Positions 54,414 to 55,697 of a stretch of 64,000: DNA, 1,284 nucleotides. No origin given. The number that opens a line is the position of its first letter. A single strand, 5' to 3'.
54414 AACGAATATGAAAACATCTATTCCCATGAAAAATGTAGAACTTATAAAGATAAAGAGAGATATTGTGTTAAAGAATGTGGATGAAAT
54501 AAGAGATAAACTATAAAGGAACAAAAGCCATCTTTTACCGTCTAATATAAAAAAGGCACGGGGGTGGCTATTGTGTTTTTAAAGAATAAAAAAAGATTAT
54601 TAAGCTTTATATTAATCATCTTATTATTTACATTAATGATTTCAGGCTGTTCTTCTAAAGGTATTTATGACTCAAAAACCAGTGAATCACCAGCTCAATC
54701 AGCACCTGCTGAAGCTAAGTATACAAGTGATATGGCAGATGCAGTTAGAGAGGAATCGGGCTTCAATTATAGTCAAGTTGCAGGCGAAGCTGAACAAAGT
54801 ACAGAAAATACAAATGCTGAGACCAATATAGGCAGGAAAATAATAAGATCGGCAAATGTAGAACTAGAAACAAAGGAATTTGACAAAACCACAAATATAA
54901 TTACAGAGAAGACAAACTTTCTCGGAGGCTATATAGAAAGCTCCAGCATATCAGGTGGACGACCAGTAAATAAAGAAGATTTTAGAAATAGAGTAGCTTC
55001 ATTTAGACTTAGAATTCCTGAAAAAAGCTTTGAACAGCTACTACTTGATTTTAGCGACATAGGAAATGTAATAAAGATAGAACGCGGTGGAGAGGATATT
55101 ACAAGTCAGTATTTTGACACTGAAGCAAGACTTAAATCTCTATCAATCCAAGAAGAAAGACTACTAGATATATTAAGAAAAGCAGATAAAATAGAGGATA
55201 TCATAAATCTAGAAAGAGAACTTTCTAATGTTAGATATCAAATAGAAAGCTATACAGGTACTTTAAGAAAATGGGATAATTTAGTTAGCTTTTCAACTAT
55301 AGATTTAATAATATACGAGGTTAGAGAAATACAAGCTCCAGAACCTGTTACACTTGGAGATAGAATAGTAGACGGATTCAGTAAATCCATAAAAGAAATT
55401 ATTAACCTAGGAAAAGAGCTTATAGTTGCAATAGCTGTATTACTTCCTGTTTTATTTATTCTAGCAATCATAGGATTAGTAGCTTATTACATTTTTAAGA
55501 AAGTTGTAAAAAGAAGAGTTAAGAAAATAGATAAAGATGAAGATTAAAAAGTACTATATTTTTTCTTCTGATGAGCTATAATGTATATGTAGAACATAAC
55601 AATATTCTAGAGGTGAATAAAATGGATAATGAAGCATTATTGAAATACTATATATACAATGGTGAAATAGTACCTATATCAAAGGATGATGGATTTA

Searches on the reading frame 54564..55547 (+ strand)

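Call 74: search_protein_families(library=pfam, proteins=[window:54564-55547:+], max_evalue=0.001)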
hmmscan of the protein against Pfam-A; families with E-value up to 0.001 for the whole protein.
window:54564-55547:+ (327 aa): 1 family
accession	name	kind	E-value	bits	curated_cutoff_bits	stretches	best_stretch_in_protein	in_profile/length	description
PF14257.11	DUF4349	-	1.7e-59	201.2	27.7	1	91-307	1-211/213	Domain of unknown function (DUF4349)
